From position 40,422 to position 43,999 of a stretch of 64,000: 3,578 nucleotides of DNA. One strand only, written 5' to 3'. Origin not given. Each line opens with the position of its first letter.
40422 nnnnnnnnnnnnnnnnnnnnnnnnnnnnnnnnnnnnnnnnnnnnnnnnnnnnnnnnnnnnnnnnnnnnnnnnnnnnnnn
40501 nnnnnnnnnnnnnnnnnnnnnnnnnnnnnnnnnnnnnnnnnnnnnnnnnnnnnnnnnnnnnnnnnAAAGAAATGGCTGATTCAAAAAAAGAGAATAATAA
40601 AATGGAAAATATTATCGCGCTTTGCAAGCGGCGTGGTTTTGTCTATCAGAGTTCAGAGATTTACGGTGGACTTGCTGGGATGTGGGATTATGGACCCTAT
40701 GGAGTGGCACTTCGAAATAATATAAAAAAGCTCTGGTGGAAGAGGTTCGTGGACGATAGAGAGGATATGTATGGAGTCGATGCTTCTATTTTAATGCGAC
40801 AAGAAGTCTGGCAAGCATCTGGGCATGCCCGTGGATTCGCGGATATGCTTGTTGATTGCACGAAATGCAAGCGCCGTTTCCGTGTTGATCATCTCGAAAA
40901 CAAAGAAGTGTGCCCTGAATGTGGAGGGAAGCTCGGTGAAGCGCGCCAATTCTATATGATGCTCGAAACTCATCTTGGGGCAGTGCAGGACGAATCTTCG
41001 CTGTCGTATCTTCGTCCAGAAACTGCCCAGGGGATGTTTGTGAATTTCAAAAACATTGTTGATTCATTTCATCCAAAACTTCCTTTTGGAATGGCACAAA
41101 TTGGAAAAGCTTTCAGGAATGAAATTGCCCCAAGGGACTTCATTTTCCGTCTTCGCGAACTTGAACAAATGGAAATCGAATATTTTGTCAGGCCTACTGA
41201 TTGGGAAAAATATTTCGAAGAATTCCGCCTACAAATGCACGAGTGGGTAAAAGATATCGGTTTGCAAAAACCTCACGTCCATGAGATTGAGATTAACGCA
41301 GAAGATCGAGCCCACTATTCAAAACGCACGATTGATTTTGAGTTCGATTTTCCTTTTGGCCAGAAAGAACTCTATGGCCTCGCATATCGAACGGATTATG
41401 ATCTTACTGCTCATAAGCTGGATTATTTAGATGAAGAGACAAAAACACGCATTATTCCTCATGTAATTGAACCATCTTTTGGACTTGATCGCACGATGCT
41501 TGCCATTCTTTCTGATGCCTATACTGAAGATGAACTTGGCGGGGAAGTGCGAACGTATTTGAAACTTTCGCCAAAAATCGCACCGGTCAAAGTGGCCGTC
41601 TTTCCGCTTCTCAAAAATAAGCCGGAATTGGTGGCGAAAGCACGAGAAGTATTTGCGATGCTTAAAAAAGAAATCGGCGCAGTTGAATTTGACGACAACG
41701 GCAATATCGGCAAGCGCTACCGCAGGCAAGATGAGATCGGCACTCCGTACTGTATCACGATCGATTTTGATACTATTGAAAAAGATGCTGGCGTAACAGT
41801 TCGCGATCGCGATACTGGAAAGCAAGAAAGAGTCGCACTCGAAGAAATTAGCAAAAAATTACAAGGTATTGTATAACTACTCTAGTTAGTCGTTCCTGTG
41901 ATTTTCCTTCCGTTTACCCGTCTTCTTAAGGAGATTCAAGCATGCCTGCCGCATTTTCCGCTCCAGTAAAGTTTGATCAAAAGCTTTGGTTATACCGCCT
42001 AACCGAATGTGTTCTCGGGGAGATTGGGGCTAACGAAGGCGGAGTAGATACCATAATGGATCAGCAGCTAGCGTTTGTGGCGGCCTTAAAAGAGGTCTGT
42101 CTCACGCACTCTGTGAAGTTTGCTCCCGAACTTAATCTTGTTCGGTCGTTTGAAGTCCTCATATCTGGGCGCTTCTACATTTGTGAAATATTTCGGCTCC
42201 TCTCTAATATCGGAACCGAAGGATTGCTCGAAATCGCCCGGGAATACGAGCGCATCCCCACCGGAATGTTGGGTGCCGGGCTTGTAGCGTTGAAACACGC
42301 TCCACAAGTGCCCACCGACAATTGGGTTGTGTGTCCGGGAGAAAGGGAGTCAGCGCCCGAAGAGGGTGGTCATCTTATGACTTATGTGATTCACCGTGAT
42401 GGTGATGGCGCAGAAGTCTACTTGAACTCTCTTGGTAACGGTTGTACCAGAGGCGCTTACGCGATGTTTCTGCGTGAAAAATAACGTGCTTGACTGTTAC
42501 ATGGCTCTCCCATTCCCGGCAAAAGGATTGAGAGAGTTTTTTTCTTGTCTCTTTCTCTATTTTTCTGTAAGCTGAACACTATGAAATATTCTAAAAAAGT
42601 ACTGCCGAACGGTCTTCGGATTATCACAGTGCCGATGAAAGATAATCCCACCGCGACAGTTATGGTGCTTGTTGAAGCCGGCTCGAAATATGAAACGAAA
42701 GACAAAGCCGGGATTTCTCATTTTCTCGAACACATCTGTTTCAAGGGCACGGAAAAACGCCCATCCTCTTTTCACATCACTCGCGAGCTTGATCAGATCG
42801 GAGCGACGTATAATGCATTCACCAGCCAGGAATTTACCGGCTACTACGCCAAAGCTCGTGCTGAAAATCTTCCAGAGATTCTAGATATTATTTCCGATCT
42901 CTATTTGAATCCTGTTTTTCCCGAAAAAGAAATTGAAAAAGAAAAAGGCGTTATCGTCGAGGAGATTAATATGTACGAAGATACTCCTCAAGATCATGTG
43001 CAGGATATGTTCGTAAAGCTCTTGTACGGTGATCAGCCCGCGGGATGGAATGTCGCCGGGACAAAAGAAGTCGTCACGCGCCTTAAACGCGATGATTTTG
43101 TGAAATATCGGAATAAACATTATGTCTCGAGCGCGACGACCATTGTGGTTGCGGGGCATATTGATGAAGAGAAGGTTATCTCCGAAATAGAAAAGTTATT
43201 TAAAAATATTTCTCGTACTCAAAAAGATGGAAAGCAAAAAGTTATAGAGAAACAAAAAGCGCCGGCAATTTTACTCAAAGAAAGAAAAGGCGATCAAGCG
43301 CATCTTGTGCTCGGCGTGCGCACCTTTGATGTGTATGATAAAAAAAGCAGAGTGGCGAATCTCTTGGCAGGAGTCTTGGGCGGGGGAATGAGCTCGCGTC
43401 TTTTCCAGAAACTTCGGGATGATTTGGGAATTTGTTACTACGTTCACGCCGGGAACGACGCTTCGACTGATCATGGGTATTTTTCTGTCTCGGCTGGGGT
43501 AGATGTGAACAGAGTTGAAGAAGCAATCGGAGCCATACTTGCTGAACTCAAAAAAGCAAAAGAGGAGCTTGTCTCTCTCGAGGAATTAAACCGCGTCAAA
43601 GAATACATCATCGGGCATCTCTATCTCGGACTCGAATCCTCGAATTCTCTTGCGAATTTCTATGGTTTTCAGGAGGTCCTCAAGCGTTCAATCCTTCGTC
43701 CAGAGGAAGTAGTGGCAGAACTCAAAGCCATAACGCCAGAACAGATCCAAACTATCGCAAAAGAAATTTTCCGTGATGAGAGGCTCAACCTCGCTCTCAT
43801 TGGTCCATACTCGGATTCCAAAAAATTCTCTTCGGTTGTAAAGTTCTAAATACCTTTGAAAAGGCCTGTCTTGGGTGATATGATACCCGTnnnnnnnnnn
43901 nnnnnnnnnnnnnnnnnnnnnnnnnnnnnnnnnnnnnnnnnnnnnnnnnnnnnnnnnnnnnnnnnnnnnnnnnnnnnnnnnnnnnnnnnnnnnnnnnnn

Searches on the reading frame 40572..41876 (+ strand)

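Call 83: search_protein_families(library=pfam, proteins=[window:40572-41876:+], max_evalue=0.00001)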
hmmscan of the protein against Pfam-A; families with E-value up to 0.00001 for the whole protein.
window:40572-41876:+ (434 aa): 2 families
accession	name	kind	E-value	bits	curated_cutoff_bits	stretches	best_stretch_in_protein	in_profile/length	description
PF03129.25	HGTP_anticodon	-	5.4e-22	78.2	21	1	340-431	1-92/94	Anticodon binding domain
PF00587.30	tRNA-synt_2b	-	3.4e-15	57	29.3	1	143-314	9-177/179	tRNA synthetase class II core domain (G, H, P, S and T)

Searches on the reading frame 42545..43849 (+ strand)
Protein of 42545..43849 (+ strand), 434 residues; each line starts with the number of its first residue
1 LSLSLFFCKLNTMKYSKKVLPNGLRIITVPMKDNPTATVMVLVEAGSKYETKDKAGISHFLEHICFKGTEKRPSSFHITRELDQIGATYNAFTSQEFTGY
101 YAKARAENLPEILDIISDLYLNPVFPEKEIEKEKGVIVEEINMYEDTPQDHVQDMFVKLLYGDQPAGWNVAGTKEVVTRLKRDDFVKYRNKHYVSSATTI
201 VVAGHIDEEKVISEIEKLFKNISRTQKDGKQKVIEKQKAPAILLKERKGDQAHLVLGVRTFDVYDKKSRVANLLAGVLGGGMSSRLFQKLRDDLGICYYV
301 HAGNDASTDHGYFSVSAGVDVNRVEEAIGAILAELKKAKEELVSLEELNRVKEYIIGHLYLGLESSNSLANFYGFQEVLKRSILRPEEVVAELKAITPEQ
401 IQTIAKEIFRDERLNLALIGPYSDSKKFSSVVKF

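Call 83: search_protein_families(library=pfam, proteins=[window:42545-43849:+], max_evalue=0.00001)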
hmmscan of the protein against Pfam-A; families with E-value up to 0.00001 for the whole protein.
window:42545-43849:+ (434 aa): 2 families
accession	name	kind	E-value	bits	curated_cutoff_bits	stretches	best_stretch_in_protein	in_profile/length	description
PF00675.25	Peptidase_M16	-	1.7e-40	138.7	22.3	1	31-173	7-148/149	Insulinase (Peptidase family M16)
PF05193.26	Peptidase_M16_C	-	6.4e-40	137.4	23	1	180-353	2-179/181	Peptidase M16 inactive domain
